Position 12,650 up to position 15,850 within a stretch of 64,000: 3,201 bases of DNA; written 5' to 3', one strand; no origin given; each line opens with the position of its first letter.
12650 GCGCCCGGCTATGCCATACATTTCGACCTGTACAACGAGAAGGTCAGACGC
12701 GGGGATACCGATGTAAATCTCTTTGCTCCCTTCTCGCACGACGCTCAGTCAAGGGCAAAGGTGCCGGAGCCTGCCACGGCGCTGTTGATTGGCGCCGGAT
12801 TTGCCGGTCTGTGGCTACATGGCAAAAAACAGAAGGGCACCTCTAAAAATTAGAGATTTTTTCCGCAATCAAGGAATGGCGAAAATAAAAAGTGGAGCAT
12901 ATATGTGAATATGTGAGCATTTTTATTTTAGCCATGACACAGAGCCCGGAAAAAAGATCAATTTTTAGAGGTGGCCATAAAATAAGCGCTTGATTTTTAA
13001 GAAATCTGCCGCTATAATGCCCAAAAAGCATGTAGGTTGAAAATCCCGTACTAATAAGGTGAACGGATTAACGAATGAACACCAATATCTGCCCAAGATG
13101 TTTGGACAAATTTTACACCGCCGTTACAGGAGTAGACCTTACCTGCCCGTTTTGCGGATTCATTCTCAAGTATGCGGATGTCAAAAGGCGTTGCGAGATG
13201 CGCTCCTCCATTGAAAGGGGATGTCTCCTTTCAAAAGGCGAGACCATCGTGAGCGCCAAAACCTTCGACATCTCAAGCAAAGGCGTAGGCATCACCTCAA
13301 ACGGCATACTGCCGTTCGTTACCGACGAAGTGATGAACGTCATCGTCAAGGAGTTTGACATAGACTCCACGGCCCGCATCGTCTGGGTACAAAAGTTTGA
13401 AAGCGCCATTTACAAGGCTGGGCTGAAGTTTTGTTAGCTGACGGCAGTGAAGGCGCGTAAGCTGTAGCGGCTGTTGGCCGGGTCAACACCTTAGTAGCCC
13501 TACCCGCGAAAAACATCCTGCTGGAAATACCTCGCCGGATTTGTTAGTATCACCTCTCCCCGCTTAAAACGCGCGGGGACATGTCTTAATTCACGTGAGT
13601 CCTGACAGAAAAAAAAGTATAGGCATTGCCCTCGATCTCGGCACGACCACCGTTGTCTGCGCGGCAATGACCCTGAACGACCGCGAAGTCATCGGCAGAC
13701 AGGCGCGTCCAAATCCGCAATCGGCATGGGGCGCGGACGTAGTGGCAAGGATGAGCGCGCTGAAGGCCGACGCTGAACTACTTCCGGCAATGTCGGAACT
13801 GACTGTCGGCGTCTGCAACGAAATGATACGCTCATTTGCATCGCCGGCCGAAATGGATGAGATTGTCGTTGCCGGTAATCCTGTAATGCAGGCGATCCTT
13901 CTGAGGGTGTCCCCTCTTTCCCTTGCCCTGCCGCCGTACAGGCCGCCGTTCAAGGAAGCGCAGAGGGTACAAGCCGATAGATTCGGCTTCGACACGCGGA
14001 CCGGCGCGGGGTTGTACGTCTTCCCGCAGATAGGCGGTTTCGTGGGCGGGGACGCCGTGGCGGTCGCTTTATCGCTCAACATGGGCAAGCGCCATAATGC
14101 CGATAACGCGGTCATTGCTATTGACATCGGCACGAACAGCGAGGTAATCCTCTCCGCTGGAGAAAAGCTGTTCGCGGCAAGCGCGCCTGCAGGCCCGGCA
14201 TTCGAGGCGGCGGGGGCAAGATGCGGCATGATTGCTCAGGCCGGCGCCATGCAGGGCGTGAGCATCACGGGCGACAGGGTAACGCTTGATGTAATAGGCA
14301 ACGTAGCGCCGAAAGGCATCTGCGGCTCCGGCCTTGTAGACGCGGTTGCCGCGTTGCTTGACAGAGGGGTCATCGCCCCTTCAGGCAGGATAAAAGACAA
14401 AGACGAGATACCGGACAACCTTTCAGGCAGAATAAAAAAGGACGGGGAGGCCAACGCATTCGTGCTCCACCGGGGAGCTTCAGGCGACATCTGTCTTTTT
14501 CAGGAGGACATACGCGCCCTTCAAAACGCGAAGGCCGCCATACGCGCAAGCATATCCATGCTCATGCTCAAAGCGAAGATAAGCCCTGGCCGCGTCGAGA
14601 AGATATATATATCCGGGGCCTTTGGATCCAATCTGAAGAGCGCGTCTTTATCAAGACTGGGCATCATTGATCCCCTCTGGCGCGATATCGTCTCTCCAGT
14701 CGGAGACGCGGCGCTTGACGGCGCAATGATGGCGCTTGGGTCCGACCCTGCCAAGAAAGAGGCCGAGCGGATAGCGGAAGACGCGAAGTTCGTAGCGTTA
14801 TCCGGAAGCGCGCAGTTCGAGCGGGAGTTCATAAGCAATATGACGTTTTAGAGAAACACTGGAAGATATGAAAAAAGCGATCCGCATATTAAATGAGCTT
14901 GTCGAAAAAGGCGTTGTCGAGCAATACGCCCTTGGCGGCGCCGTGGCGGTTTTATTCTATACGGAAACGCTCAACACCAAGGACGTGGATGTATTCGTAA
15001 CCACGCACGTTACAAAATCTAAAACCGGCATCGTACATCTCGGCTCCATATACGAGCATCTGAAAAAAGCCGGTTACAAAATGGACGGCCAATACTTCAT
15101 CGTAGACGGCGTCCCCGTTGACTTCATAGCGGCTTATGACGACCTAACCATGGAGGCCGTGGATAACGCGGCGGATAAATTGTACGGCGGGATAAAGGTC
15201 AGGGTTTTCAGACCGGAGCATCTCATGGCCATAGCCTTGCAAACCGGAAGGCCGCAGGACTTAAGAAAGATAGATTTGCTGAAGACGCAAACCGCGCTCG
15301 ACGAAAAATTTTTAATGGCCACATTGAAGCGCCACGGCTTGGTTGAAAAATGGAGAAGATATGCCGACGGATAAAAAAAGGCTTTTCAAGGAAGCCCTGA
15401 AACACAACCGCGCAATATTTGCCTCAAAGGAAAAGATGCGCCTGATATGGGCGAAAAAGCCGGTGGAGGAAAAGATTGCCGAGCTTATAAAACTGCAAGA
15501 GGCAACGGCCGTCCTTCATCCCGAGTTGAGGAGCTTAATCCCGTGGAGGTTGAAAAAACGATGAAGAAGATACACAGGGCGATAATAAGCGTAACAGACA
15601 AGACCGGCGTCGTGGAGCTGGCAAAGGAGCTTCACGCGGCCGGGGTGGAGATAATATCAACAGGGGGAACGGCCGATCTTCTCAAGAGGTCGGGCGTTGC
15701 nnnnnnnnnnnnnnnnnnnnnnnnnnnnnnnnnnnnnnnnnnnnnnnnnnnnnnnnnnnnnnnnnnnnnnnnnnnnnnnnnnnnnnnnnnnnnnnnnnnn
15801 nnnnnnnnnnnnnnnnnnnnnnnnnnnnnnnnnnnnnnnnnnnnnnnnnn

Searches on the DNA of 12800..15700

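Call 61: search_rna_families(source=window, start=12800, end=15700, threshold=evalue, max_evalue=1)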
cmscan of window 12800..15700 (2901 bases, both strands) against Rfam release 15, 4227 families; matches with E-value up to 1: 0.
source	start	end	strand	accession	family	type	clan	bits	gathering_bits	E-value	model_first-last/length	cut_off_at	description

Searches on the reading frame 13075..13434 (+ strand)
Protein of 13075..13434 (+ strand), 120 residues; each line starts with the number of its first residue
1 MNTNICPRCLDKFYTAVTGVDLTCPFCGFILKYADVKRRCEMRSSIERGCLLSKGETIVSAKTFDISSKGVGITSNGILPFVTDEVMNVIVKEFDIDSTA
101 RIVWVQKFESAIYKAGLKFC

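Call 3: search_protein_families(library=pfam, proteins=[window:13075-13434:+], max_evalue=1)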
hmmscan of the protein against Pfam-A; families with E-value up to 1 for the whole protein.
window:13075-13434:+ (120 aa): 6 families
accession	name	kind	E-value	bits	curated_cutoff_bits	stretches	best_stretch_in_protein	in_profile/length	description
PF07238.19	PilZ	-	1.1e-06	29.3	22.5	1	38-119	2-85/102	PilZ domain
PF08271.17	Zn_Ribbon_TF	-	0.0083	16.1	29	1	5-39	2-37/43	TFIIB zinc-binding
PF10571.15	UPF0547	-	0.066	13.8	29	0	24-30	17-23/26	Uncharacterised protein family UPF0547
PF22191.2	IBR_1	-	0.073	13.4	27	1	2-29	2-29/47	IBR domain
PF23146.2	Zf_IFT144_1st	-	0.53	10.7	27.5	1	24-31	7-14/25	IFT144, first zinc finger domain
PF23499.1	YnfU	-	0.73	10.2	27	0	5-30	18-47/49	YnfU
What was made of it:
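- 13075..13437 (+): 120-aa Zn-ribbon plus PilZ protein with canonical c-di-GMP-binding motifs. It is a separate gene with its own promoter-like site and is a neighbour only in close relatives. Pfam PilZ E 1.1e-6 (call 3).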

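Call 4: search_protein_families(library=ncbifam, proteins=[window:13075-13434:+], max_evalue=1)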
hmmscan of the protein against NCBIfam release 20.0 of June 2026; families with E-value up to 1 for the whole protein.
window:13075-13434:+ (120 aa): 1 family
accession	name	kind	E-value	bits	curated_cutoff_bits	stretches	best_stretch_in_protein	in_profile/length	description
TIGR00373.1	TIGR00373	equivalog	0.14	11.7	149.5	1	5-37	111-144/162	transcription factor E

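Call 6: search_protein_families(library=padloc, proteins=[window:13075-13434:+], max_evalue=1)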
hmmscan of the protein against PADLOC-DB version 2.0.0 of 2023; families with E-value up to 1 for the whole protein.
window:13075-13434:+ (120 aa): 0 families

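Call 7: search_protein_families(library=phrogs, proteins=[window:13075-13434:+], max_evalue=1)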
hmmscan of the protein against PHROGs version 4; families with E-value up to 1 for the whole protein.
window:13075-13434:+ (120 aa): 6 families
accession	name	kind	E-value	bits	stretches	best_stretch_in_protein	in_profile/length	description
phrog_8736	-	unknown function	0.14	13.8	1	20-34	7-21/93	-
phrog_9188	-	unknown function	0.16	13.2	0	18-33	35-50/70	-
phrog_16376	-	unknown function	0.16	13.1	1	5-32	16-46/56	-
phrog_4875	-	unknown function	0.23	12.6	1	6-31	15-40/77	-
phrog_6422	-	moron, auxiliary metabolic gene and host takeover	0.24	12.8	1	2-36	6-45/120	Lar-like restriction alleviation protein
phrog_16186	-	unknown function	0.89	10.6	0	3-18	6-21/50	-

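Call 72: search_solved_structures(query=window:13075-13434:+, max_evalue=1)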
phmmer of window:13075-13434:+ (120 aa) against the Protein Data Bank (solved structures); distinct sequences matched with E-value up to 1: 2.
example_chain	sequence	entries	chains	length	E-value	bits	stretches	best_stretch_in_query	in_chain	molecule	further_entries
3na7_A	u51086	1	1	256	0.56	13.6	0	8-34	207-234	HP0958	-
9fhl_C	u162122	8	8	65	0.82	13.1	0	4-35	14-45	Small zinc finger protein HVO-2753-like zinc-binding pocket domain-containing protein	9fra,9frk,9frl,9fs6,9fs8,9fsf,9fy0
